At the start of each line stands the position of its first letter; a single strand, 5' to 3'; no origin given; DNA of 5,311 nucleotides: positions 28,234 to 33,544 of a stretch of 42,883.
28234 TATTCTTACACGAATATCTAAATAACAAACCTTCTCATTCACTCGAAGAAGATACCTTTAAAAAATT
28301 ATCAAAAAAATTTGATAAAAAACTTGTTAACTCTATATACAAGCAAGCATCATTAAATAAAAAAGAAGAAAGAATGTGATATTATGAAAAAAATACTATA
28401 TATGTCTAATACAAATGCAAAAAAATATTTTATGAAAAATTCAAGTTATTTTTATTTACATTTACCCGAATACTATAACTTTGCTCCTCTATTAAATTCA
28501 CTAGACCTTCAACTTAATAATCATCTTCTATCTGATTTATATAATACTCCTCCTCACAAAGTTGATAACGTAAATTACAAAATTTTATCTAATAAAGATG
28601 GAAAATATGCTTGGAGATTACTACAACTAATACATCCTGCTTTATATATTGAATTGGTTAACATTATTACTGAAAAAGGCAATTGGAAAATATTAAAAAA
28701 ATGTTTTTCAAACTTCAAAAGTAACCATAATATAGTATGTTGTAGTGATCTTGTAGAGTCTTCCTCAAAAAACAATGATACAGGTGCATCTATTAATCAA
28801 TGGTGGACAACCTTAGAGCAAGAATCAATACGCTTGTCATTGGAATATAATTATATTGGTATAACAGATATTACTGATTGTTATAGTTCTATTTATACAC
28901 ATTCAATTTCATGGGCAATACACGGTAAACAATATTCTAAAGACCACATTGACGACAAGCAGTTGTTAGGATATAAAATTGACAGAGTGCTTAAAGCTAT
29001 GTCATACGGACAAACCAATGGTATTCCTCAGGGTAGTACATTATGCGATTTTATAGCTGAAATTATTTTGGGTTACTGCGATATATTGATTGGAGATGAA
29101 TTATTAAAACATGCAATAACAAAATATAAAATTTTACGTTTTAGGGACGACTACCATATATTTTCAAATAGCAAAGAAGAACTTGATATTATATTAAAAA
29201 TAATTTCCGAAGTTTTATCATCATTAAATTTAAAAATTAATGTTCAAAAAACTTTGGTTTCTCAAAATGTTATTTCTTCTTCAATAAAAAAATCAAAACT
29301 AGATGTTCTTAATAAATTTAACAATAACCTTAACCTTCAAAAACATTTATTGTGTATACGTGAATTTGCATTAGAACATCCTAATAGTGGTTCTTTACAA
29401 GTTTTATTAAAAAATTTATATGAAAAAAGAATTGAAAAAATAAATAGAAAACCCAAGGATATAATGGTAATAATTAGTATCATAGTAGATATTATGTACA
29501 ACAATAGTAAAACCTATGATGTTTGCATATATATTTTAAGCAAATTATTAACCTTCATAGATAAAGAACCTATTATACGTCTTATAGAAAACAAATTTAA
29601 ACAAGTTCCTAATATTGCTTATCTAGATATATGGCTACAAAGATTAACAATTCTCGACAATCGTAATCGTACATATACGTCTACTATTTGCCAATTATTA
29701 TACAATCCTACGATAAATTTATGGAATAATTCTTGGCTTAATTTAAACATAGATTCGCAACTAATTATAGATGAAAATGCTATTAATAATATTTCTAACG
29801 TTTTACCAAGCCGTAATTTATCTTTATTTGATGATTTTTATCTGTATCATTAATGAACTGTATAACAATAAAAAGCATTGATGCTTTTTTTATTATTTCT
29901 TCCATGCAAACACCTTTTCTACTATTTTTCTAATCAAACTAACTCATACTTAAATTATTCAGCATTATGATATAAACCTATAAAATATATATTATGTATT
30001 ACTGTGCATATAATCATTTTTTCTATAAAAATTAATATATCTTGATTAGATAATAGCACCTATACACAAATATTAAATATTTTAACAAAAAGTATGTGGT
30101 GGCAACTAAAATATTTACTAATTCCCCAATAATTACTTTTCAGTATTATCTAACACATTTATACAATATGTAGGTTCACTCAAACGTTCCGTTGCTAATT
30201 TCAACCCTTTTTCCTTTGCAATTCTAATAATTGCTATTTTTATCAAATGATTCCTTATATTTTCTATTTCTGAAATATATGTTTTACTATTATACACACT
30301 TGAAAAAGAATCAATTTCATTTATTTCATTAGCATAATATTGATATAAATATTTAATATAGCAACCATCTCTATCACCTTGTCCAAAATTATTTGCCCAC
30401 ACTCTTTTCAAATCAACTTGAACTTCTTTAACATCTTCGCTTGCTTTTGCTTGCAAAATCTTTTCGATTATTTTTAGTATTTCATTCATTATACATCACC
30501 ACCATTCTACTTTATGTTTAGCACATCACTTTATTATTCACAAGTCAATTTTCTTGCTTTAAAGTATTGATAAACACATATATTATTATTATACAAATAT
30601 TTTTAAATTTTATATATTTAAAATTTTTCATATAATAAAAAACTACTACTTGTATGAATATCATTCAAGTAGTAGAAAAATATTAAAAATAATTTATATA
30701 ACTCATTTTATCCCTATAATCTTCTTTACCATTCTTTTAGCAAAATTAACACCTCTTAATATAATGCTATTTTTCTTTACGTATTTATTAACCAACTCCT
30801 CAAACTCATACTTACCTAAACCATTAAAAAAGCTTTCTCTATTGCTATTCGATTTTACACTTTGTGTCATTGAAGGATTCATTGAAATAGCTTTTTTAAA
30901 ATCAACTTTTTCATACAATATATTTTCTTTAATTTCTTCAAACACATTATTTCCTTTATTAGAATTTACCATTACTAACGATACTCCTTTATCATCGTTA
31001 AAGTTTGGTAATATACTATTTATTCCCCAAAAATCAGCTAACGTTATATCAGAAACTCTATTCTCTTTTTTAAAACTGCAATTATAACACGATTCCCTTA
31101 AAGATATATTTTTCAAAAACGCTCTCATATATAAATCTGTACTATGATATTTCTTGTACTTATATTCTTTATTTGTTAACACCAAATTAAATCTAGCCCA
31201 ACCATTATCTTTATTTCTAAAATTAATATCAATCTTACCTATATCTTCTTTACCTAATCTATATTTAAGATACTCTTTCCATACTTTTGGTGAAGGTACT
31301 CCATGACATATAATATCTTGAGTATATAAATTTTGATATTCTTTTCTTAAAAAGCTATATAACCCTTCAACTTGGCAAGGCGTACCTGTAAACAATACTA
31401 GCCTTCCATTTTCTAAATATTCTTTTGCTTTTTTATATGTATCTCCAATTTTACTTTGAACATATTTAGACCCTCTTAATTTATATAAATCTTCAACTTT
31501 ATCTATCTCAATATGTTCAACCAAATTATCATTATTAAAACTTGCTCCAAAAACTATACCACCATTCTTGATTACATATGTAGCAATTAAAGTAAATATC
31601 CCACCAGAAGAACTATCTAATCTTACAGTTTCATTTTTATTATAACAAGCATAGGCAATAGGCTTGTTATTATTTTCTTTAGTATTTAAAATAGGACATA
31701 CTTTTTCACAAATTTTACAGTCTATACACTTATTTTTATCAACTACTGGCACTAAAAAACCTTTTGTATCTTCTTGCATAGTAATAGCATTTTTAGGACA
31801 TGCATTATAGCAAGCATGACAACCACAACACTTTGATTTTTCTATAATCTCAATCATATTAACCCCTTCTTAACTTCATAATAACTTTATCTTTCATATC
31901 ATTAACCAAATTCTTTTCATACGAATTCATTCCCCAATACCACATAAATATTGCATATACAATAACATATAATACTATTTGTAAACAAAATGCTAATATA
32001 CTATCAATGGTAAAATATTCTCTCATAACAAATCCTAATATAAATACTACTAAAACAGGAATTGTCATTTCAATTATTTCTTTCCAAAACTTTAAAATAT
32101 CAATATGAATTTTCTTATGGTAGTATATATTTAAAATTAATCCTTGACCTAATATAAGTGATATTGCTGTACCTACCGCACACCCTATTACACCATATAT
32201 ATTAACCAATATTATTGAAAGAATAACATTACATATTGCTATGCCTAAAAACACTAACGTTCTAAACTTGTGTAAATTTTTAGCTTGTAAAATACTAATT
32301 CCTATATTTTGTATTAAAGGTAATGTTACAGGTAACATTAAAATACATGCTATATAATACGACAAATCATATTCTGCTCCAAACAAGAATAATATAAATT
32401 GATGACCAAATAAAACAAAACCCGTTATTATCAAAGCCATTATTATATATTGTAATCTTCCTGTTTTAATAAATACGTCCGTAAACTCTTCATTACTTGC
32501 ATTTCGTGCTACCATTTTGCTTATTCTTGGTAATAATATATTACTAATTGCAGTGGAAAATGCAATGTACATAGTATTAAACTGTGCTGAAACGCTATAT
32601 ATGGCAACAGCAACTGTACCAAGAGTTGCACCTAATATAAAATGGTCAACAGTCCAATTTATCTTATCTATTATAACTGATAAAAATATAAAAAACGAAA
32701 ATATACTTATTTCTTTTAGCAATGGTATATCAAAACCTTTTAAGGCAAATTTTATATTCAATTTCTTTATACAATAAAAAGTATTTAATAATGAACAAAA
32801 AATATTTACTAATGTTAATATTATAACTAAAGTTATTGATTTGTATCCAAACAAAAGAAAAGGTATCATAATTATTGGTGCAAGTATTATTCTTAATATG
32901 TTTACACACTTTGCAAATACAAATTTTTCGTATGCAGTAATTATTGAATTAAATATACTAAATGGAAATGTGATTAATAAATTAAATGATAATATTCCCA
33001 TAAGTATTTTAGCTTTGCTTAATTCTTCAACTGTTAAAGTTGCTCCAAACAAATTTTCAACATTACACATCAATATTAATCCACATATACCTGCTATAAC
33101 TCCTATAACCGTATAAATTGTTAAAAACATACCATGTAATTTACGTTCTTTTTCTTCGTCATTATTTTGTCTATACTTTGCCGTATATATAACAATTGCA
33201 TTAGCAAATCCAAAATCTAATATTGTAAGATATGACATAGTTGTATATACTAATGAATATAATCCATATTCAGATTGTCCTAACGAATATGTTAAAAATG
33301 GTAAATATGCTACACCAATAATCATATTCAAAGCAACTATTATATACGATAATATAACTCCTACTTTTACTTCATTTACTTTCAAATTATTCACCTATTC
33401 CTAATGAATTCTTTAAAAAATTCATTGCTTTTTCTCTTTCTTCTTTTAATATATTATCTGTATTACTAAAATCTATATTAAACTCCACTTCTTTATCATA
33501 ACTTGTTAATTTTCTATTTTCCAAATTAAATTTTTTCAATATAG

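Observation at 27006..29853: Candidate uncharacterised RT-based defence module: 2TM/helical-repeat protein translationally coupled to a UG/Abi-style reverse transcriptase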

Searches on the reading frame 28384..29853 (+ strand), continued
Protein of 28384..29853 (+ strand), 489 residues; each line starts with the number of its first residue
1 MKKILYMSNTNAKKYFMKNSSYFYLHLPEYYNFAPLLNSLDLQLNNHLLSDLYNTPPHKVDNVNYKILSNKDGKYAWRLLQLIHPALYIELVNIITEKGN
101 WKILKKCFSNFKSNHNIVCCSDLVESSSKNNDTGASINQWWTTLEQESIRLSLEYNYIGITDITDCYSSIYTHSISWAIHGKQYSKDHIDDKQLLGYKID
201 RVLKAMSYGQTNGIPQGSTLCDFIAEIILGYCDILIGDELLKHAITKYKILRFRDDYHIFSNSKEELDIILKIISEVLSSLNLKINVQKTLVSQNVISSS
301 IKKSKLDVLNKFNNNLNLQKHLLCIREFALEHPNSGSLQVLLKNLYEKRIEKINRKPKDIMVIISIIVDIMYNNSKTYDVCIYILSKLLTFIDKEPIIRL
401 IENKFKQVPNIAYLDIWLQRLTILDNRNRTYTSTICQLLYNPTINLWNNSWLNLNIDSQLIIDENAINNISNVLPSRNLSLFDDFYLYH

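Call 37: search_protein_families(library=padloc, proteins=[L078:3607-4953:+, L016:4137-4970:+, L015:3935-4981:+, L099:3929-4942:+, L028:1233-3203:+, L045:132-1568:+, L022:125-1105:+, L026:1664-4984:+, L057:334-1374:+, L093:1852-4941:+], max_evalue=0.001)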
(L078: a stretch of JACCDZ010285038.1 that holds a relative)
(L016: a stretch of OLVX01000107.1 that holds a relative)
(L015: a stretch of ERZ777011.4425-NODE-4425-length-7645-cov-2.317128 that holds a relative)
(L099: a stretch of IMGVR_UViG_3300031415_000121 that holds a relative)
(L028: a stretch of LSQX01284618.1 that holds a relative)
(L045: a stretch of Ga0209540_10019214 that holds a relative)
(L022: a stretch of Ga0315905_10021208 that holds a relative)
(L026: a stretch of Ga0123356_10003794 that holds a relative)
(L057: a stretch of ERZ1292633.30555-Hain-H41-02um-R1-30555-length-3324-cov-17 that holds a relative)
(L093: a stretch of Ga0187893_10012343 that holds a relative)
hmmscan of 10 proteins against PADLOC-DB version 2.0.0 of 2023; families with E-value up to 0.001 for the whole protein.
L078:3607-4953:+ (448 aa): 105 families (the best 25 are shown)
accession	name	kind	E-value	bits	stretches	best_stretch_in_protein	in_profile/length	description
PDLC03086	Specificity_I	-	7.3e-85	283.6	1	5-441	6-446/458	Type I specificity subunit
PDLC03089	Specificity_I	-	1.4e-81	272.9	1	23-445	17-439/446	Type I specificity subunit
PDLC03168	Specificity_I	-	2.2e-65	219.9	1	34-444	27-449/459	Type I specificity subunit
PDLC03068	Specificity_I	-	1.1e-64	217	1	21-442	13-398/403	Type I specificity subunit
PDLC03099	Specificity_I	-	2.9e-52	176.1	2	116-442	85-393/405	Type I specificity subunit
PDLC03052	Specificity_I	-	3.9e-49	165.9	2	155-325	145-319/464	Type I specificity subunit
PDLC03092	Specificity_I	-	4.5e-47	159.2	2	36-302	28-235/397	Type I specificity subunit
PDLC03164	Specificity_I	-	1.1e-45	154.7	2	41-208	30-196/409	Type I specificity subunit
PDLC03066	Specificity_I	-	1.5e-45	153.8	2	68-298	74-276/441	Type I specificity subunit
PDLC03082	Specificity_I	-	1.1e-40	138.1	1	106-440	21-367/368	Type I specificity subunit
PDLC03154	Specificity_I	-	1.2e-40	138.3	2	21-206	13-191/406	Type I specificity subunit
PDLC03130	Specificity_I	-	2.1e-29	101.1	1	120-284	98-259/442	Type I specificity subunit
PDLC03087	Specificity_I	-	4.1e-28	96.4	1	14-196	17-198/418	Type I specificity subunit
PDLC04137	mad5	-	1.5e-26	91.5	1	30-310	21-248/392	mads_5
PDLC03136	Specificity_I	-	3e-26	90.3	2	118-232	9-124/316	Type I specificity subunit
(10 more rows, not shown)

L016:4137-4970:+ (277 aa): 17 families
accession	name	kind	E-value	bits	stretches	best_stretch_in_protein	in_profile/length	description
PDLC02288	AbiEii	-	2.3e-90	300.5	1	5-275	11-272/294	AbiEii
PDLC02312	AbiEii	-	1.2e-42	144.1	1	24-274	29-278/299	AbiEii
PDLC02320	AbiEii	-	3.8e-34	115.8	1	136-270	1-135/147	AbiEii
PDLC02326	AbiEii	-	1.1e-31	107.6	1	7-132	7-128/133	AbiEii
PDLC02291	AbiEii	-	1.6e-31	107.8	1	9-226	21-224/310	AbiEii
PDLC02319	AbiEii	-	5.5e-26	89.8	1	33-262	5-222/241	AbiEii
PDLC02310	AbiEii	-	5.1e-19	66.7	1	12-276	7-264/265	AbiEii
PDLC02304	AbiEii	-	6.5e-17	60.3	1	12-276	8-257/260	AbiEii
PDLC02329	AbiEii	-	1.8e-14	51.8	1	10-224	20-232/294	AbiEii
PDLC02314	AbiEii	-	2.1e-14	51.5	1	10-222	16-224/290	AbiEii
PDLC02308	AbiEii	-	8e-11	40.1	1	29-274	13-264/279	AbiEii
PDLC02311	AbiEii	-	1.9e-10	39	1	12-277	8-260/283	AbiEii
PDLC02301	AbiEii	-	1.5e-06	26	1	35-111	52-124/291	AbiEii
PDLC02292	AbiEii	-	1.7e-05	22.8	0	28-270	31-277/283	AbiEii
PDLC02300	AbiEii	-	4.7e-05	21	1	27-90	21-86/259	AbiEii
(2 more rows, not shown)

L015:3935-4981:+ (348 aa): 3 families
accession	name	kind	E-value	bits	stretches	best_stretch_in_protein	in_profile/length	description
PDLC02411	Aga_Helical-REase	-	7.2e-35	118.8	1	44-317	55-352/378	Class II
PDLC02404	Aga_Helical-REase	-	5.8e-20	70.4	1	214-317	237-340/368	Class II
PDLC02407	Aga_Helical-REase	-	4e-15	54.1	1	199-312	245-360/401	Class II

L099:3929-4942:+ (337 aa): 0 families

L028:1233-3203:+ (656 aa): 6 families
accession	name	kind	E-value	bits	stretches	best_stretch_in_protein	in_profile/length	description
PDLC02959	RT-Protease_XI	-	1.5e-25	88.2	1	139-340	317-508/510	single gene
PDLC02960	RT-Protease_XI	-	1.5e-25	88.2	1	137-340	312-504/506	single gene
PDLC04593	PDC-M35A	-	4.8e-10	37.6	1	171-318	19-179/216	-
PDLC02159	Avs1b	-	4.4e-06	22.3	1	170-269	15-114/1924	-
PDLC05022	PDC-S45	-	2.4e-05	21.4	1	163-210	25-81/293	-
PDLC01172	TPR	-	0.00018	18.4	0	553-621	226-299/448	TPR repeats containing protein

L045:132-1568:+ (478 aa): 14 families
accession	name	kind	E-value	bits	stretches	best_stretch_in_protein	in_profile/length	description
PDLC02385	pAgo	-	1.1e-183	610.7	1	2-478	223-674/674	-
PDLC02436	pAgo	-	3.9e-79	264.6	1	40-466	9-450/460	-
PDLC02381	pAgo_II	-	3.9e-38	129.3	1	35-478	201-617/617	Class II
PDLC02379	pAgo_II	-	5.8e-34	115.6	1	166-456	413-697/724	Class II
PDLC02428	PprPIWI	-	2.7e-27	93.8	1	35-478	293-666/666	-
PDLC02397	pAgo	-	3.9e-27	93.4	1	166-457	309-562/578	-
PDLC02395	pAgo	-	2.6e-22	77.2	1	170-459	372-633/656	-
PDLC02389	pAgo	-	8.4e-17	58.8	1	161-457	451-717/733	-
PDLC02376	pAgo_I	-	1.3e-14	52.2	1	166-463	162-443/455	Class I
PDLC02388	pAgo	-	8.4e-13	45.5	1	157-458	428-699/716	-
PDLC02377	pAgo_I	-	3.2e-10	37.3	1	194-458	173-440/457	Class I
PDLC02380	pAgo_II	-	4.2e-05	20.1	1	45-204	340-492/737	Class II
PDLC02384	pAgo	-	5.2e-05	19.6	1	280-458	838-1013/1030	-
PDLC02387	pAgo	-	0.00025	17.5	1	176-457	407-652/672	-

L022:125-1105:+ (326 aa): 0 families

L026:1664-4984:+ (1106 aa): 27 families (the best 25 are shown)
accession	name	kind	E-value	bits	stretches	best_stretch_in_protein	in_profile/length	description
PDLC03628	REase_MTase_IIG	-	1.3e-264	879.1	1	18-1098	7-1096/1100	Type IIG restriction enzyme-methyltransferase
PDLC03612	REase_MTase_IIG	-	2e-28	97.1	2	486-723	476-706/1247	Type IIG restriction enzyme-methyltransferase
PDLC03601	REase_MTase_IIG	-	5.2e-22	75.5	2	166-373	201-409/1110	Type IIG restriction enzyme-methyltransferase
PDLC03604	REase_MTase_IIG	-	7.7e-22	75.2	2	512-655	384-507/1011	Type IIG restriction enzyme-methyltransferase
PDLC02643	DrmMI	-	7.2e-16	55.2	2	711-813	820-931/1347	DrmMI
PDLC03335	MTase_II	-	6.5e-14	49.5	1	756-870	190-310/607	Type II methyltransferase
PDLC03627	REase_MTase_IIG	-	7.8e-12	41.7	1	506-551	396-441/1136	Type IIG restriction enzyme-methyltransferase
PDLC03609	REase_MTase_IIG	-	1.5e-10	37.6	2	507-660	426-542/1066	Type IIG restriction enzyme-methyltransferase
PDLC02525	PglX|PglXI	-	4.2e-09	33.6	1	760-832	454-530/607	PglX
PDLC03629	REase_MTase_IIG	-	5.5e-09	32.4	0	506-656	424-540/1182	Type IIG restriction enzyme-methyltransferase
PDLC02527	PglX|PglXI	-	6.5e-09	32.1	1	510-617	296-390/1332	PglX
PDLC03282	MTase_II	-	1.5e-08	32.4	1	751-861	71-183/386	Type II methyltransferase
PDLC02638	DrmMI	-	1.6e-08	31.2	1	726-777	834-887/935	DrmMI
PDLC03599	REase_MTase_IIG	-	3.8e-08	29.7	1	500-551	332-383/959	Type IIG restriction enzyme-methyltransferase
PDLC03338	MTase_II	-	1e-07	29.1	1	753-842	238-328/604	Type II methyltransferase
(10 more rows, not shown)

L057:334-1374:+ (346 aa): 47 families (the best 25 are shown)
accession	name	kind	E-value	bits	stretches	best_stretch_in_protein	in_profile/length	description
PDLC03021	MTase_I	-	1.2e-123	411.5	1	2-346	129-489/491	Type I methyltransferase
PDLC03025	MTase_I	-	2.4e-83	278.7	2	2-276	126-405/569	Type I methyltransferase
PDLC03026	MTase_I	-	1e-67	227.4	1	1-289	106-405/487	Type I methyltransferase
PDLC03036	MTase_I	-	4.2e-63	211.7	1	8-270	185-455/635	Type I methyltransferase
PDLC03031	MTase_I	-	3.1e-33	113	1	1-245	145-403/834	Type I methyltransferase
PDLC03022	MTase_I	-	1.7e-31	107.3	1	2-305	149-468/857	Type I methyltransferase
PDLC04134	mad2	-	1.4e-30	104.6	1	3-280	239-483/492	mads_2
PDLC03029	MTase_I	-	1.2e-25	88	1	13-243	151-401/661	Type I methyltransferase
PDLC03240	MTase_II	-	4.3e-25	86.5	1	19-245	164-382/511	Type II methyltransferase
PDLC03035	MTase_I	-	2.3e-24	83.9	1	19-249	155-391/653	Type I methyltransferase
PDLC03019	MTase_I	-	2.9e-23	80.1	1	19-245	150-374/932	Type I methyltransferase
PDLC03027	MTase_I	-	7.1e-22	75.7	1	31-308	151-434/810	Type I methyltransferase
PDLC03018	MTase_I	-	2.5e-21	73.8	3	37-100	306-369/749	Type I methyltransferase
PDLC03039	MTase_I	-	2.7e-21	73.4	1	12-244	142-377/708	Type I methyltransferase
PDLC03033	MTase_I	-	6.7e-19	66.2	1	2-255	163-431/541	Type I methyltransferase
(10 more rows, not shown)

L093:1852-4941:+ (1029 aa): 2 families
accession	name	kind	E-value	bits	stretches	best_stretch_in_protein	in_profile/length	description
PDLC03647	REase_III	-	5.7e-05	19.4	0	591-654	487-550/989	Type III restriction enzyme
PDLC03648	REase_III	-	0.00038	16.7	1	612-654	312-354/871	Type III restriction enzyme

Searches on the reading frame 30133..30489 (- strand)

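Call 3: search_protein_families(library=pfam, proteins=[window:30133-30489:-], max_evalue=0.1)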
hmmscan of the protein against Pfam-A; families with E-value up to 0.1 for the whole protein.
window:30133-30489:- (118 aa): 1 family
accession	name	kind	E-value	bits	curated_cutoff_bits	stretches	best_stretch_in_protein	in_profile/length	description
PF22314.2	NPC1_MLD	-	0.0039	17.4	27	1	1-82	49-129/216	NPC1, middle luminal domain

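Call 4: search_protein_families(library=padloc, proteins=[window:30133-30489:-], max_evalue=0.1)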
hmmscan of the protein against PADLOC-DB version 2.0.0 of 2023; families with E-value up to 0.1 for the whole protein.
window:30133-30489:- (118 aa): 0 families

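Call 5: search_protein_families(library=ncbifam, proteins=[window:30133-30489:-], max_evalue=0.1)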
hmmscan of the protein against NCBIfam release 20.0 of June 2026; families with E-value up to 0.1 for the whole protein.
window:30133-30489:- (118 aa): 1 family
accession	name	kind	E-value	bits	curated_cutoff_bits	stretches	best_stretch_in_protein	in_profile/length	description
NF008939.0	PRK12292.2-1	equivalog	0.034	12.9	335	1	3-86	165-248/391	ATP phosphoribosyltransferase regulatory subunit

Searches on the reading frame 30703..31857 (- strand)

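Call 81: search_protein_families(library=ncbifam, proteins=[window:30703-31857:-], max_evalue=0.00001)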
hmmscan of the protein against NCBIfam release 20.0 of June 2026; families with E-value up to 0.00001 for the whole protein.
window:30703-31857:- (384 aa): 21 families
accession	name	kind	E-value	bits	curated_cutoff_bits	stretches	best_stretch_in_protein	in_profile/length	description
NF040616.1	F420_dehyd_FpoF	exception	2.3e-11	43.3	475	1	2-165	5-172/337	F420H2 dehydrogenase subunit FpoF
NF009053.0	PRK12387.1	subfamily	9.6e-10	38.5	204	1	7-58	37-89/180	formate hydrogenlyase complex iron-sulfur subunit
NF006808.0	PRK09326.1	equivalog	2.5e-08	33.2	444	1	2-166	6-174/341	F420H2 dehydrogenase subunit F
NF042909.1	FMH_DH_FwdF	exception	5.1e-08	32.4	375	1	5-66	96-162/336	tungsten-dependent formylmethanofuran dehydrogenase subunit FwdF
TIGR03294.1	FrhG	equivalog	3e-07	30.4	245.5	1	1-63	167-224/228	coenzyme F420 hydrogenase subunit gamma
NF058577.1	FdxA_fam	equivalog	3.1e-07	30.5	65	1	7-56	6-50/52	4Fe-4S ferredoxin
NF010369.0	PRK13795.1-4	equivalog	6.5e-07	27.9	1086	1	9-63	577-628/633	hypothetical protein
NF007205.0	PRK09626.1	equivalog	1.2e-06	28.5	93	1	5-58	14-70/105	2-oxoglutarate-acceptor oxidoreductase subunit OorD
NF004541.0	PRK05888.2-2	equivalog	1.4e-06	28.2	217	1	7-70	60-122/168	NADH-quinone oxidoreductase subunit NuoI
NF045874.1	Vhu_polyferre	exception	1.4e-06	27.3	600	1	7-56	127-171/381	F420-non-reducing hydrogenase associated-polyferredoxin VhuB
NF006076.0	PRK08222.1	equivalog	1.6e-06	28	270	1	7-60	37-91/181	hydrogenase 4 subunit H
TIGR02700.1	flavo_MJ0208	hypoth_equivalog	2.6e-06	26.9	251.35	1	4-61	144-196/234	dihydromethanopterin reductase (acceptor)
NF004914.0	PRK06273.1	equivalog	2.7e-06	27.2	163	1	5-59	48-110/167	ferredoxin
NF007203.0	PRK09624.1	equivalog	3.4e-06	27.2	171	0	5-56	48-95/105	pyuvate ferredoxin oxidoreductase subunit delta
TIGR02179.1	PorD_KorD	subfamily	5.2e-06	26.5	60.05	0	35-69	18-54/78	2-oxoacid:acceptor oxidoreductase, delta subunit, pyruvate/2-ketoisovalerate family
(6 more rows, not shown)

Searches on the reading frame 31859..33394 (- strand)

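Call 81: search_protein_families(library=ncbifam, proteins=[window:31859-33394:-], max_evalue=0.00001)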
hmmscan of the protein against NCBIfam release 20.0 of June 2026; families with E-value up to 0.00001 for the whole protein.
window:31859-33394:- (511 aa): 1 family
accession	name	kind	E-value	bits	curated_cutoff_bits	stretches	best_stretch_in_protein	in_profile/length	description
NF007773.0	PRK10459.1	equivalog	2.2e-07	30.3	273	1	20-504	18-479/492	MOP flippase family protein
